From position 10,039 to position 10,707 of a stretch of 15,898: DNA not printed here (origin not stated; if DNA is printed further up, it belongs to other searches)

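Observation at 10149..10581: Four-helix-bundle (23S rRNA-IVS/Avd-like) gene nested between inverted heptamer arrays: an IVS-like 'gene in a hairpin loop' cassette inside an mRNA operon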

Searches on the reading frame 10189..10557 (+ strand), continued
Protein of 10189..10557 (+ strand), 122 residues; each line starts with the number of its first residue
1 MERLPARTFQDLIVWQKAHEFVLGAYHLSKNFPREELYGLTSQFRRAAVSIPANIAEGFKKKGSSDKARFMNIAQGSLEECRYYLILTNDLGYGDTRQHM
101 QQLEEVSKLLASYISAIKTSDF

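Call 34: find_related_loci(query=window:10189-10557:+, collection=viral_contigs, flank=5000)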
Query window:10189-10557:+ (122 aa) in viral_contigs; peptide patterns used: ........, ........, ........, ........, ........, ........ (x = any residue, [..] = any of these).
7 stretches matched a pattern, but none encodes a relative of the query by tblastn (E <= 1e-3).

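Call 40: find_encoding_contigs(protein=P0002, flank=4000, max_places=2)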
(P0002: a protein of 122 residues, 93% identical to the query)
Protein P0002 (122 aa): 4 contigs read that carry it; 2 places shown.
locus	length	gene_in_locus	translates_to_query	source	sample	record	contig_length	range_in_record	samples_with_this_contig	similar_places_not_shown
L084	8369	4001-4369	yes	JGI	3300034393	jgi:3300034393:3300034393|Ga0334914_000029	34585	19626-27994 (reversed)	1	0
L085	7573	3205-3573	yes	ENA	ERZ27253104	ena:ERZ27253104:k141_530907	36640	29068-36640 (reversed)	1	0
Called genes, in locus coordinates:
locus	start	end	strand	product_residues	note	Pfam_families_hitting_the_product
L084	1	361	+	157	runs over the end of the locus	PF04073:tRNA_edit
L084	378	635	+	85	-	PF15970:HicB-like_2, PF15919:HicB_lk_antitox (weak)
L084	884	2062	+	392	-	PF00108:Thiolase_N, PF00109:ketoacyl-synt (weak), PF02803:Thiolase_C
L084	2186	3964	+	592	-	PF02771:Acyl-CoA_dh_N, PF02770:Acyl-CoA_dh_M, PF00441:Acyl-CoA_dh_1, PF08028:Acyl-CoA_dh_2, PF21263:Acyl-CoA-dh_C, PF21343:ACAD9-ACADV_C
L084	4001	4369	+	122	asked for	PF05635:23S_rRNA_IVP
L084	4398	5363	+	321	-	PF00753:Lactamase_B, PF21221:B_lactamase-like_C (weak)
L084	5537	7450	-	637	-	PF00932:LTD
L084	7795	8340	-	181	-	PF08241:Methyltransf_11, PF13489:Methyltransf_23, PF13847:Methyltransf_31 (faint), PF08242:Methyltransf_12 (weak), PF13649:Methyltransf_25 (weak)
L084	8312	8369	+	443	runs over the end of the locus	PF00595:PDZ (weak), PF04495:GRASP55_65 (faint), PF13180:PDZ_2, PF17820:PDZ_6, PF00595:PDZ, PF13180:PDZ_2, PF14685:PDZ_Tricorn (weak), PF17820:PDZ_6, +1 more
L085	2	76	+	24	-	?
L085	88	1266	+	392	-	PF00108:Thiolase_N, PF00109:ketoacyl-synt (weak), PF02803:Thiolase_C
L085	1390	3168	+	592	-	PF02771:Acyl-CoA_dh_N, PF02770:Acyl-CoA_dh_M, PF00441:Acyl-CoA_dh_1, PF08028:Acyl-CoA_dh_2, PF21263:Acyl-CoA-dh_C, PF21343:ACAD9-ACADV_C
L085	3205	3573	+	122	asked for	PF05635:23S_rRNA_IVP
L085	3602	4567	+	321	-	PF00753:Lactamase_B, PF21221:B_lactamase-like_C (weak)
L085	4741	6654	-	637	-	PF00932:LTD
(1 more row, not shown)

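Call 41: find_encoding_contigs(protein=P0004, flank=4000, max_places=2)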
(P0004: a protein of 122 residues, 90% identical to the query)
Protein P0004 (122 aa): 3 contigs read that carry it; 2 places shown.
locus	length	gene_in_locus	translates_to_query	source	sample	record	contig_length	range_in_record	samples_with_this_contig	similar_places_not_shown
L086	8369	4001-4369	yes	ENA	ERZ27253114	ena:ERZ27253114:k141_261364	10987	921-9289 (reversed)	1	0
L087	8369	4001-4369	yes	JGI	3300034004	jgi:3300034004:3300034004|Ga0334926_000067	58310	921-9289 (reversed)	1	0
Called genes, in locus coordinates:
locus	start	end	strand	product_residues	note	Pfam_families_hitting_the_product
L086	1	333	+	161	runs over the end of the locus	PF04073:tRNA_edit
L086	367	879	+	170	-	-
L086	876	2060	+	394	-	PF00108:Thiolase_N, PF00109:ketoacyl-synt (weak), PF02803:Thiolase_C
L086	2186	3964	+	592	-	PF02771:Acyl-CoA_dh_N, PF02770:Acyl-CoA_dh_M, PF00441:Acyl-CoA_dh_1, PF08028:Acyl-CoA_dh_2, PF21263:Acyl-CoA-dh_C, PF21343:ACAD9-ACADV_C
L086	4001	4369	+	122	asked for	PF05635:23S_rRNA_IVP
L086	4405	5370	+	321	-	PF00753:Lactamase_B, PF12706:Lactamase_B_2 (faint), PF21221:B_lactamase-like_C (faint)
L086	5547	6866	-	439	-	PF00932:LTD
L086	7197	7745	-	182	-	PF08241:Methyltransf_11, PF13489:Methyltransf_23, PF13649:Methyltransf_25 (faint), PF13847:Methyltransf_31 (faint), PF08242:Methyltransf_12 (weak)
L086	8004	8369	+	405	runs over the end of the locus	PF00595:PDZ (weak), PF13180:PDZ_2, PF17820:PDZ_6, PF19805:DUF6288 (faint), PF00595:PDZ, PF13180:PDZ_2, PF14685:PDZ_Tricorn (weak), PF17820:PDZ_6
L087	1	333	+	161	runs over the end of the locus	PF04073:tRNA_edit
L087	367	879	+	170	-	-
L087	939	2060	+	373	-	PF00108:Thiolase_N, PF00109:ketoacyl-synt (weak), PF02803:Thiolase_C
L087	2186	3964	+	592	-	PF02771:Acyl-CoA_dh_N, PF02770:Acyl-CoA_dh_M, PF00441:Acyl-CoA_dh_1, PF08028:Acyl-CoA_dh_2, PF21263:Acyl-CoA-dh_C, PF21343:ACAD9-ACADV_C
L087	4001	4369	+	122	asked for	PF05635:23S_rRNA_IVP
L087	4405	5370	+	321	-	PF00753:Lactamase_B, PF12706:Lactamase_B_2 (faint), PF21221:B_lactamase-like_C (faint)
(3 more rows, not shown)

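Call 42: find_encoding_contigs(protein=P0014, flank=4000, max_places=2)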
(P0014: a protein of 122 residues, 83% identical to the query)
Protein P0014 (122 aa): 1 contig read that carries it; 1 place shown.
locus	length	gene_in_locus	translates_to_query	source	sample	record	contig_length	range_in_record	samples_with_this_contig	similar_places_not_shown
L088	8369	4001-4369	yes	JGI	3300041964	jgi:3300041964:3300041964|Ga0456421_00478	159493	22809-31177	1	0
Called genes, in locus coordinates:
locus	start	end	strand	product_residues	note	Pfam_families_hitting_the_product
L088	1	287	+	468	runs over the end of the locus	PF00378:ECH_1, PF16113:ECH_2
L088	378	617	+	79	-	PF04073:tRNA_edit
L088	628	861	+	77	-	PF04073:tRNA_edit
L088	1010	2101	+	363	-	PF00108:Thiolase_N, PF00109:ketoacyl-synt (weak), PF02803:Thiolase_C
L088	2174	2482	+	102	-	PF02771:Acyl-CoA_dh_N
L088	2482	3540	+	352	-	PF02771:Acyl-CoA_dh_N, PF02770:Acyl-CoA_dh_M, PF00441:Acyl-CoA_dh_1, PF22924:ACOX_C_alpha1 (weak), PF08028:Acyl-CoA_dh_2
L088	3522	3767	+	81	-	PF21343:ACAD9-ACADV_C (weak), PF21263:Acyl-CoA-dh_C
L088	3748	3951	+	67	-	PF21263:Acyl-CoA-dh_C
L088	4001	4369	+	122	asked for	PF05635:23S_rRNA_IVP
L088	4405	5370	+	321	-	PF00753:Lactamase_B, PF23023:Anti-Pycsar_Apyc1 (faint), PF12706:Lactamase_B_2 (faint)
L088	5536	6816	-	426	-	PF00932:LTD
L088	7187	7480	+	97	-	-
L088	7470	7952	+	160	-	-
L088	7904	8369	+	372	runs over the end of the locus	PF00595:PDZ, PF04495:GRASP55_65 (faint), PF13180:PDZ_2, PF17820:PDZ_6, PF00595:PDZ, PF13180:PDZ_2, PF14685:PDZ_Tricorn (weak), PF17820:PDZ_6, +1 more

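Call 43: find_encoding_contigs(protein=P0015, flank=4000, max_places=2)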
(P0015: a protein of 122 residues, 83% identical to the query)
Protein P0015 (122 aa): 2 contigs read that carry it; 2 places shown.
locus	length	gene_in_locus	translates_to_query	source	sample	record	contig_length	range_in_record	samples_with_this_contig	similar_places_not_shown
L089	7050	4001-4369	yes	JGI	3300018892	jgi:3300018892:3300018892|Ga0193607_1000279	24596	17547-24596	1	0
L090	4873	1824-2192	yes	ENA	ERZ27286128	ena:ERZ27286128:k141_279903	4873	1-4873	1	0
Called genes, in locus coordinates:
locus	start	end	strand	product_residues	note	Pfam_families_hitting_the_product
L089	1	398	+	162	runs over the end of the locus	PF04073:tRNA_edit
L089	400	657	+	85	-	PF15970:HicB-like_2 (weak)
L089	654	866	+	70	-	PF07927:HicA_toxin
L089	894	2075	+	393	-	PF00108:Thiolase_N, PF00109:ketoacyl-synt (weak), PF02803:Thiolase_C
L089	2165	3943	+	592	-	PF02771:Acyl-CoA_dh_N, PF02770:Acyl-CoA_dh_M, PF00441:Acyl-CoA_dh_1, PF08028:Acyl-CoA_dh_2, PF22924:ACOX_C_alpha1 (weak), PF21263:Acyl-CoA-dh_C, PF21343:ACAD9-ACADV_C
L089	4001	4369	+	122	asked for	PF05635:23S_rRNA_IVP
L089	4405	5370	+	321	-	PF00753:Lactamase_B, PF23023:Anti-Pycsar_Apyc1 (faint), PF12706:Lactamase_B_2 (faint), PF21221:B_lactamase-like_C (faint)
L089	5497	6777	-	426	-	PF00932:LTD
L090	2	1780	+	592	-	PF02771:Acyl-CoA_dh_N, PF02770:Acyl-CoA_dh_M, PF00441:Acyl-CoA_dh_1, PF08028:Acyl-CoA_dh_2, PF22924:ACOX_C_alpha1 (weak), PF21263:Acyl-CoA-dh_C, PF21343:ACAD9-ACADV_C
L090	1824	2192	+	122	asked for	PF05635:23S_rRNA_IVP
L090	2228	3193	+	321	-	PF00753:Lactamase_B, PF23023:Anti-Pycsar_Apyc1 (faint), PF12706:Lactamase_B_2 (faint), PF21221:B_lactamase-like_C (faint)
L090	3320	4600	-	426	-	PF00932:LTD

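Call 58: find_related_loci(query=A1, collection=metagenome_contigs, flank=1500)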
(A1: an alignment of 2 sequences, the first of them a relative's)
Query A1 (116 aa) in metagenome_contigs; peptide patterns used: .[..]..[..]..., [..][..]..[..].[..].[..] (x = any residue, [..] = any of these).
600 stretches matched a pattern (row limit reached: there are more); 558 encode a relative of the query (tblastn E <= 1e-3); the best 80 are kept; 80 distinct loci.
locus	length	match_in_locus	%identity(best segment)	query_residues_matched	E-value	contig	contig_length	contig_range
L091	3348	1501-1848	100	1-116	9e-74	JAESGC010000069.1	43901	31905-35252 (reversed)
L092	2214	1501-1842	48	2-116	2e-27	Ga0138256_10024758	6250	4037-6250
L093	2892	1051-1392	47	2-116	8e-27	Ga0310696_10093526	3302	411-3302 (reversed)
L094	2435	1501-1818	51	8-114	1e-26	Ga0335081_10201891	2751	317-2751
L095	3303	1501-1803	49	8-109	1e-26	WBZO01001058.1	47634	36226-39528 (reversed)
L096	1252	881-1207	45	7-116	1e-26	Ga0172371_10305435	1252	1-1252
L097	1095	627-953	46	7-116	8e-27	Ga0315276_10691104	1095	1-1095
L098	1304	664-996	47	2-113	5e-26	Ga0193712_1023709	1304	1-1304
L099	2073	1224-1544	46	2-109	1e-25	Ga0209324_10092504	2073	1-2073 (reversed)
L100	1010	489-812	46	7-115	5e-26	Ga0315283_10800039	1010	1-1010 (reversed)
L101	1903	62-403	45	2-116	2e-25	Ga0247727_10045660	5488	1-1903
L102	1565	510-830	47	2-109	3e-25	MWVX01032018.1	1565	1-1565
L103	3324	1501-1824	46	2-110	3e-25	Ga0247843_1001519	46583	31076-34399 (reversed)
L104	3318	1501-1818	49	3-109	4e-25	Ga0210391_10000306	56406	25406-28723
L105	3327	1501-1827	47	7-116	6e-25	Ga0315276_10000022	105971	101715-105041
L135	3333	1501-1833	42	3-114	3e-23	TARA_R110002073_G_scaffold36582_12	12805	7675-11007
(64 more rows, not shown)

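Call 76: search_protein_families(library=pfam, proteins=[L030:10150-10497:+, L070:11100-11474:+, L096:860-1207:+, L135:1492-1839:+, L009:9586-10065:-], max_evalue=0.01)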
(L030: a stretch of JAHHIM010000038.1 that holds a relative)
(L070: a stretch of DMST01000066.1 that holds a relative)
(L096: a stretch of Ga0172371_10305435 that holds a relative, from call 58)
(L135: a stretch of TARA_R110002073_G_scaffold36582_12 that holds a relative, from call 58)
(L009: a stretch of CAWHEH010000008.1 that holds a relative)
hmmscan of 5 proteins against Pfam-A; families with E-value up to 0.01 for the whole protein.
L030:10150-10497:+ (116 aa): 1 family
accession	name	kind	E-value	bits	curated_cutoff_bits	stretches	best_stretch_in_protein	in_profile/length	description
PF05635.17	23S_rRNA_IVP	-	4.8e-24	85.1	33.8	1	5-107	5-105/106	23S rRNA-intervening sequence protein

L070:11100-11474:+ (125 aa): 1 family
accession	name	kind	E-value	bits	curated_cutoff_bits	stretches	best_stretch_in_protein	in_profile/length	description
PF05635.17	23S_rRNA_IVP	-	1.6e-13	51.2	33.8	1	11-109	5-102/106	23S rRNA-intervening sequence protein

L096:860-1207:+ (116 aa): 1 family
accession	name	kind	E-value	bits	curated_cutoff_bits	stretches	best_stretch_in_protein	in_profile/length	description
PF05635.17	23S_rRNA_IVP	-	9.2e-20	71.3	33.8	1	7-106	6-104/106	23S rRNA-intervening sequence protein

L135:1492-1839:+ (116 aa): 1 family
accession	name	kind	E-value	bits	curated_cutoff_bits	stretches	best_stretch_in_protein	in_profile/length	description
PF05635.17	23S_rRNA_IVP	-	2.2e-18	66.9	33.8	1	3-106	2-104/106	23S rRNA-intervening sequence protein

L009:9586-10065:- (159 aa): 1 family
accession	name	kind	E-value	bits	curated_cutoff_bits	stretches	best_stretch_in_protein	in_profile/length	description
PF05635.17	23S_rRNA_IVP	-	3.4e-24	85.5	33.8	1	7-113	1-105/106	23S rRNA-intervening sequence protein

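Call 77: find_encoding_contigs(protein=P0110, flank=2500, max_places=8)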
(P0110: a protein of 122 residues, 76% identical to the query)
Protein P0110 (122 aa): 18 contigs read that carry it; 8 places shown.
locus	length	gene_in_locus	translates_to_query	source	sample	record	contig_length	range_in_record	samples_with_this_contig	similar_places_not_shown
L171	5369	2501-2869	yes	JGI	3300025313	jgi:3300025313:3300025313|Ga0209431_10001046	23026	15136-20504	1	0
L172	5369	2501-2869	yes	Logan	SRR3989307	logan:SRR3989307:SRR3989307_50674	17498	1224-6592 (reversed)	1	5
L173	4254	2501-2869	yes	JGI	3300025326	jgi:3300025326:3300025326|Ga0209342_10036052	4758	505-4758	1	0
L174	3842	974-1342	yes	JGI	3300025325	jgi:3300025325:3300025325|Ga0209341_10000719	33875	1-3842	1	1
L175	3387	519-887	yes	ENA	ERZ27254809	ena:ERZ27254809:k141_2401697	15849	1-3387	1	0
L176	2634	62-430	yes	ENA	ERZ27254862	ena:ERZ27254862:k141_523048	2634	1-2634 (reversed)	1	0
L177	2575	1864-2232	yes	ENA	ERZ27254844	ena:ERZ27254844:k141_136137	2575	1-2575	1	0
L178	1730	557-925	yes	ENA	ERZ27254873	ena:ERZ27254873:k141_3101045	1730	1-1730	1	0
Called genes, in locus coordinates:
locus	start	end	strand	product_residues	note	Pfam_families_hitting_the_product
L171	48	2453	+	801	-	PF02737:3HCDH_N, PF00725:3HCDH, PF00378:ECH_1, PF16113:ECH_2 (weak)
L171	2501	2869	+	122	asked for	PF05635:23S_rRNA_IVP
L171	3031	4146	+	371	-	PF00108:Thiolase_N, PF02803:Thiolase_C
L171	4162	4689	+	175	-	-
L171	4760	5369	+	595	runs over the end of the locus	PF02771:Acyl-CoA_dh_N, PF02770:Acyl-CoA_dh_M, PF00441:Acyl-CoA_dh_1, PF08028:Acyl-CoA_dh_2, PF21263:Acyl-CoA-dh_C, PF21343:ACAD9-ACADV_C (weak)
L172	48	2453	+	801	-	PF02737:3HCDH_N, PF00725:3HCDH, PF00378:ECH_1, PF16113:ECH_2 (weak)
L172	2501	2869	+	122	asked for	PF05635:23S_rRNA_IVP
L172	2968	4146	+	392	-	PF00108:Thiolase_N, PF02803:Thiolase_C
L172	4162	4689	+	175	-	-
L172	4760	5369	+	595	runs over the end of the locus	PF02771:Acyl-CoA_dh_N, PF02770:Acyl-CoA_dh_M, PF00441:Acyl-CoA_dh_1, PF08028:Acyl-CoA_dh_2, PF21263:Acyl-CoA-dh_C, PF21343:ACAD9-ACADV_C (weak)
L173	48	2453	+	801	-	PF02737:3HCDH_N, PF00725:3HCDH, PF00378:ECH_1, PF16113:ECH_2 (weak)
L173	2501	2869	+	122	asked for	PF05635:23S_rRNA_IVP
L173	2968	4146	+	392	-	PF00108:Thiolase_N, PF02803:Thiolase_C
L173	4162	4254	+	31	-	?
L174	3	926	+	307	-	PF00378:ECH_1, PF16113:ECH_2 (weak)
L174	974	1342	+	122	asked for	PF05635:23S_rRNA_IVP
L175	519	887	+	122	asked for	PF05635:23S_rRNA_IVP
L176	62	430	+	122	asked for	PF05635:23S_rRNA_IVP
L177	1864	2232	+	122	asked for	PF05635:23S_rRNA_IVP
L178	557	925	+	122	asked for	PF05635:23S_rRNA_IVP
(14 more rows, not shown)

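Call 78: find_encoding_contigs(protein=P0019, flank=2500, max_places=8)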
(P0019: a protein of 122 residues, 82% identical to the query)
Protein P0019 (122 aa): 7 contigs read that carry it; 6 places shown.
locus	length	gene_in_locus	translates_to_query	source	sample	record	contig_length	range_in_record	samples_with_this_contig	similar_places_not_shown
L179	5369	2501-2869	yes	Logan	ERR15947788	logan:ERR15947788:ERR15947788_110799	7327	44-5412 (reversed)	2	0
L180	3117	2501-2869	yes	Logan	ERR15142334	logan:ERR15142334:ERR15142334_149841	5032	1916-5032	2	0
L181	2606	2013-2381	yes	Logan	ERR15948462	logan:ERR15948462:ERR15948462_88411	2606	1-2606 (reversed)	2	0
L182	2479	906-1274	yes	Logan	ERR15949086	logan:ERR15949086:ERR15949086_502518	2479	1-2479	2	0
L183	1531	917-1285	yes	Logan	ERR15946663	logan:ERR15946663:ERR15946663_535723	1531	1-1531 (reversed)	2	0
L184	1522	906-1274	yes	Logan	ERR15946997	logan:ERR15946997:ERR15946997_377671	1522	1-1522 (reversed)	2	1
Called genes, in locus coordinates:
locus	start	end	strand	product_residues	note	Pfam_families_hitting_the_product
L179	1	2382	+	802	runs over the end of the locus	PF02737:3HCDH_N, PF00725:3HCDH, PF00378:ECH_1, PF16113:ECH_2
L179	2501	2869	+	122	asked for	PF05635:23S_rRNA_IVP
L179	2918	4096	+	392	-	PF00108:Thiolase_N, PF02803:Thiolase_C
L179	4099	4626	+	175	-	PF08843:AbiEii (faint)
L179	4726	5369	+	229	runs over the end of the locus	?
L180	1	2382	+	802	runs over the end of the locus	PF02737:3HCDH_N, PF00725:3HCDH, PF00378:ECH_1, PF16113:ECH_2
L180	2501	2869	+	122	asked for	PF05635:23S_rRNA_IVP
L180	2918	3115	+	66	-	?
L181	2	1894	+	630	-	?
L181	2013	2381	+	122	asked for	PF05635:23S_rRNA_IVP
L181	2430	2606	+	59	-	?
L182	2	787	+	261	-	?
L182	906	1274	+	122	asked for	PF05635:23S_rRNA_IVP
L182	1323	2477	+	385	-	?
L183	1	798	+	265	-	?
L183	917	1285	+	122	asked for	PF05635:23S_rRNA_IVP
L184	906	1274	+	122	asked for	PF05635:23S_rRNA_IVP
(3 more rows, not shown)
